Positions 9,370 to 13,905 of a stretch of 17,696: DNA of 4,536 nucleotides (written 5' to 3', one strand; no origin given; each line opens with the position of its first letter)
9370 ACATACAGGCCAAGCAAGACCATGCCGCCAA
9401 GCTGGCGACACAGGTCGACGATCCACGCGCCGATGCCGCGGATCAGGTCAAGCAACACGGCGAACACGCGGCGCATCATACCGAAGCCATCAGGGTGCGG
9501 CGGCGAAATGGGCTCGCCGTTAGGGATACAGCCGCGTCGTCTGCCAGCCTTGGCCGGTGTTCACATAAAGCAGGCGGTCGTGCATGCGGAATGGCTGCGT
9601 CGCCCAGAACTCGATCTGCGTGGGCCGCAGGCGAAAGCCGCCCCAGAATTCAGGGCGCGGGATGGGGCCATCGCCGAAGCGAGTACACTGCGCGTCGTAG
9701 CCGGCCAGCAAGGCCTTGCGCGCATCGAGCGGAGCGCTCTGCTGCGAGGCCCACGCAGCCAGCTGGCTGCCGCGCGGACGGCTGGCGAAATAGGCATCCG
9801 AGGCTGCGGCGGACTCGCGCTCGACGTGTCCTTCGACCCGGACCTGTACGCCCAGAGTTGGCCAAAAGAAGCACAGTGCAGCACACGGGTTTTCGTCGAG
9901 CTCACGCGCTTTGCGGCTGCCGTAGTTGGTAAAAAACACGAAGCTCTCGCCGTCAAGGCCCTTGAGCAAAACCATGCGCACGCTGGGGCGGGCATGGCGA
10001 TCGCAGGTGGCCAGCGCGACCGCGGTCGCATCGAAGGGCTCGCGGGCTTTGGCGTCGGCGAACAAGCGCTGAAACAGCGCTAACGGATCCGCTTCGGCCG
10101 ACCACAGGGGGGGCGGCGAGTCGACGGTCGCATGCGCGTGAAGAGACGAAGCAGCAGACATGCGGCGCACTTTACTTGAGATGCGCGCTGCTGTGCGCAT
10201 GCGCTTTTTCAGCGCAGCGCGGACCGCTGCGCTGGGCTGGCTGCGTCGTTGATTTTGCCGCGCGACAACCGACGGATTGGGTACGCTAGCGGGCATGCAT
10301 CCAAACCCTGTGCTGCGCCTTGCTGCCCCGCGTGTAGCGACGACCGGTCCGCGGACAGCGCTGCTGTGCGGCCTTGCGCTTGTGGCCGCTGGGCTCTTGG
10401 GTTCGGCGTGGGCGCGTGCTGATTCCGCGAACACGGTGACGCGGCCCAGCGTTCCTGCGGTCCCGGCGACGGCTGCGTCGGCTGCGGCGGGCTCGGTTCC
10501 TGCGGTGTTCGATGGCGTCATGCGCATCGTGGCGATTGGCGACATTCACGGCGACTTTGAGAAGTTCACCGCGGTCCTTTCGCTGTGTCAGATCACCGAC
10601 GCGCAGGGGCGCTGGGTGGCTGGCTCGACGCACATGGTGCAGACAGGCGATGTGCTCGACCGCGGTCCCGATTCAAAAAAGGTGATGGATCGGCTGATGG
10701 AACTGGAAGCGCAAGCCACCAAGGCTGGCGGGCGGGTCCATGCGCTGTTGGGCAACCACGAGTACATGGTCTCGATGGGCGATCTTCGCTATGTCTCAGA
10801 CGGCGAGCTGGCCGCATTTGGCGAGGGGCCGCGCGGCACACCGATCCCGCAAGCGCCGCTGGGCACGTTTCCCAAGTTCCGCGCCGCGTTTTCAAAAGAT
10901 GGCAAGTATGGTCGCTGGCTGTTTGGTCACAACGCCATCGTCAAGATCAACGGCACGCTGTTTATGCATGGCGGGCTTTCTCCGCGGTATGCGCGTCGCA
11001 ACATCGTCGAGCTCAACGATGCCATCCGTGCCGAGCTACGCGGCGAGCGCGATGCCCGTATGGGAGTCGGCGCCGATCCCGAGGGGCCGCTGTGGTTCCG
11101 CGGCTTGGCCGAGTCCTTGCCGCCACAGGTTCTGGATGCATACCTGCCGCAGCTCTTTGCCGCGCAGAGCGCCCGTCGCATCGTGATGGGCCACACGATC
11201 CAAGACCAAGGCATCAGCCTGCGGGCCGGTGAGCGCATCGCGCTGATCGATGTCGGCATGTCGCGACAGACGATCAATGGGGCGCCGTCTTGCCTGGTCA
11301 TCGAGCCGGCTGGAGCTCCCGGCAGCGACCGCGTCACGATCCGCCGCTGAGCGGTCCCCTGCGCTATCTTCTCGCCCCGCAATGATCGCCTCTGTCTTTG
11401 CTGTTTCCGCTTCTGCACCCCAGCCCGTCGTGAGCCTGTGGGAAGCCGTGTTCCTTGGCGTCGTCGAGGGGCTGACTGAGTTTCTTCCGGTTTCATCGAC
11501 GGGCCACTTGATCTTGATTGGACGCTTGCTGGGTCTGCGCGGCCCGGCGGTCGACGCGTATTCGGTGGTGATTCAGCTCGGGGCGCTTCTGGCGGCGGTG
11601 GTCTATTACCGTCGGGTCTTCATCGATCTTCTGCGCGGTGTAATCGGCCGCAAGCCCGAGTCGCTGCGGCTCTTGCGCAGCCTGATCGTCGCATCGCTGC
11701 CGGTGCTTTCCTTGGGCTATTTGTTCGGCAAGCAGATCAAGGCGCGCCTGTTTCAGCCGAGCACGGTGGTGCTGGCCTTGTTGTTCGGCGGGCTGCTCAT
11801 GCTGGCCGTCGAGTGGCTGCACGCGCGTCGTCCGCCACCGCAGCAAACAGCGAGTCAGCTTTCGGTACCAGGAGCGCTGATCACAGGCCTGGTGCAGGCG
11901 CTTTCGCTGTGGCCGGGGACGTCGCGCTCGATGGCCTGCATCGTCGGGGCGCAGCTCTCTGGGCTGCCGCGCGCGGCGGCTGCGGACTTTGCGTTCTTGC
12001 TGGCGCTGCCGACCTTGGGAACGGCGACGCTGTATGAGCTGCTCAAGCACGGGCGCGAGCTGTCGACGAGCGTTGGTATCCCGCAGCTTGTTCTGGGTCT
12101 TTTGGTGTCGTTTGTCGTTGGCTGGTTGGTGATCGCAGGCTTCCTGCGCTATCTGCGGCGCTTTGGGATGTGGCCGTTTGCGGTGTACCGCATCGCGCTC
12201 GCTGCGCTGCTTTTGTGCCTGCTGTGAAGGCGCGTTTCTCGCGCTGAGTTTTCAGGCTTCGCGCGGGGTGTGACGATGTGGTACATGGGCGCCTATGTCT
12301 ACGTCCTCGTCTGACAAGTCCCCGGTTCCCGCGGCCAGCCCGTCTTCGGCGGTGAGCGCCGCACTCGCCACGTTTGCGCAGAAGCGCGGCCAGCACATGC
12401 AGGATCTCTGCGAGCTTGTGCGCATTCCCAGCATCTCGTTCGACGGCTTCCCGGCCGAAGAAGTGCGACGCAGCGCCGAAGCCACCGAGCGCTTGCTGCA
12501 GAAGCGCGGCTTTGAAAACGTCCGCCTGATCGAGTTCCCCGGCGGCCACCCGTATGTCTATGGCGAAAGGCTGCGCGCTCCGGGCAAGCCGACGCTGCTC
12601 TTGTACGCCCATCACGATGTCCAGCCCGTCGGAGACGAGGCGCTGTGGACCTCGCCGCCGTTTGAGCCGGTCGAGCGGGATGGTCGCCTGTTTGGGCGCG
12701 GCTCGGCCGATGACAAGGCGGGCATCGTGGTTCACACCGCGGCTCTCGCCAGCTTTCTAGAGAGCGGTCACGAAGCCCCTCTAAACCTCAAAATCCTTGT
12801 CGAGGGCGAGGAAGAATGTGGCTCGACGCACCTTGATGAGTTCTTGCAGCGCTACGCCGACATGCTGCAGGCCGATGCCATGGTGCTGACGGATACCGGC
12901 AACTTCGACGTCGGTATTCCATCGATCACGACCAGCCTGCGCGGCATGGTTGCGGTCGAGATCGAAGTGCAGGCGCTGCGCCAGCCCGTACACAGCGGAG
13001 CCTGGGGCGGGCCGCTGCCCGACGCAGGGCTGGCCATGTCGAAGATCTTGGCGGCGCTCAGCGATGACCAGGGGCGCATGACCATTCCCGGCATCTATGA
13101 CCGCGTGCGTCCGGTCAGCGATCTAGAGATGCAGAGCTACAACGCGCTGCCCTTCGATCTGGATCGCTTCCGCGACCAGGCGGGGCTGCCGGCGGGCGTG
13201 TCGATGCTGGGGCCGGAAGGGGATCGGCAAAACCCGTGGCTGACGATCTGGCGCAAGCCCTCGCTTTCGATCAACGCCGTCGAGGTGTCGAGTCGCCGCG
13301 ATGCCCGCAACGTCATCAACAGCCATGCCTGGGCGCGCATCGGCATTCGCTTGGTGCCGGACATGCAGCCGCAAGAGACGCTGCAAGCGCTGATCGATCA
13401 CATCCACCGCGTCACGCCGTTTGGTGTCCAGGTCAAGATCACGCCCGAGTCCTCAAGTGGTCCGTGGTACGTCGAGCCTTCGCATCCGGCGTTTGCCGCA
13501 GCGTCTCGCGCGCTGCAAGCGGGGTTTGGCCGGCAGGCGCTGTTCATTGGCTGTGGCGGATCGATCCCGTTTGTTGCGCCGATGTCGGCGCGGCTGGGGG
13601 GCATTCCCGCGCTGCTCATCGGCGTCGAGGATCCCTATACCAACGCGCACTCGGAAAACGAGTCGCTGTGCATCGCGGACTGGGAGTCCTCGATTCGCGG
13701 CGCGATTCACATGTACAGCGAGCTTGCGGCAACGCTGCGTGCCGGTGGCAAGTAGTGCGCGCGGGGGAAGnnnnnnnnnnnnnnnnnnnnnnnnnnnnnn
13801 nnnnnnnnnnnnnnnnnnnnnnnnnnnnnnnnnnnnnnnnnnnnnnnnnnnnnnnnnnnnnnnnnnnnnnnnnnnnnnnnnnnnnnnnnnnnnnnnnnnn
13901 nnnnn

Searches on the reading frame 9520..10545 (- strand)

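Call 4: search_protein_families(library=pfam, proteins=[window:9520-10545:-])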
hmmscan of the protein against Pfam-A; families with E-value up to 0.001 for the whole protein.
window:9520-10545:- (341 aa): 3 families
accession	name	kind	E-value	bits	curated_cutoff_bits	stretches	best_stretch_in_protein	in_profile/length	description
PF01243.27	PNPOx_N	-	5.1e-24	85.4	28.1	1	172-279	11-109/120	Pyridoxamine 5'-phosphate oxidase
PF10590.14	PNP_phzG_C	-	2.4e-17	63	27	1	301-341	1-42/42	Pyridoxine 5'-phosphate oxidase C-terminal dimerisation region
PF12766.13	Pyridox_oxase_2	-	1.2e-07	32.6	26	1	167-241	13-96/100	Pyridoxamine 5'-phosphate oxidase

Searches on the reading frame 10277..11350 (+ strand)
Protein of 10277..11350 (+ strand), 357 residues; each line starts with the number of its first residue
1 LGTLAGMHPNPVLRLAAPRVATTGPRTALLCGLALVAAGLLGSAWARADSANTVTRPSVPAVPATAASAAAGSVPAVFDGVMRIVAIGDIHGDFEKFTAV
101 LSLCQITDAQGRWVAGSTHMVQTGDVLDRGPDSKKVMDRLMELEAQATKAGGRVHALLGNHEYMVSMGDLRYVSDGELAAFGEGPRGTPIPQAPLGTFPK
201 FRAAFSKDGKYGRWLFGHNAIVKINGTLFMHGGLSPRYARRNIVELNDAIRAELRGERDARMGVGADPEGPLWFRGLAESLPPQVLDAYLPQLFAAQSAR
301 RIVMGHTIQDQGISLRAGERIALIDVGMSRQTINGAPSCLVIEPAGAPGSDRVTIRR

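Call 4: search_protein_families(library=pfam, proteins=[window:10277-11350:+])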
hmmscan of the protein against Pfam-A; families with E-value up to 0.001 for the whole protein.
window:10277-11350:+ (357 aa): 1 family
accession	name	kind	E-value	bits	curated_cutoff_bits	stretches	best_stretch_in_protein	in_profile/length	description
PF00149.33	Metallophos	-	1.3e-13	52.2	21.5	1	82-307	1-188/191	Calcineurin-like phosphoesterase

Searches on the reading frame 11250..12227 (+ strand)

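Call 4: search_protein_families(library=pfam, proteins=[window:11250-12227:+])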
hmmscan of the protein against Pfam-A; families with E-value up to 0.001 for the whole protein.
window:11250-12227:+ (325 aa): 1 family
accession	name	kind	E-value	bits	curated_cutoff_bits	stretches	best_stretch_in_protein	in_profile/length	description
PF02673.24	BacA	-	6.4e-71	239.5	33.4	1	66-319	1-256/257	Bacitracin resistance protein BacA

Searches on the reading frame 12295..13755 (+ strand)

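Call 4: search_protein_families(library=pfam, proteins=[window:12295-13755:+])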
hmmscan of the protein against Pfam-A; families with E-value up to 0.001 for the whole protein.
window:12295-13755:+ (486 aa): 2 families
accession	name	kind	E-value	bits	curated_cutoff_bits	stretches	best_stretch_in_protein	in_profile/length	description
PF01546.33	Peptidase_M20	-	6e-27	95.3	24.6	1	102-477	1-203/206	Peptidase family M20/M25/M40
PF07687.19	M20_dimer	-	9.1e-08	32.5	21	1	214-372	2-101/107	Peptidase dimerisation domain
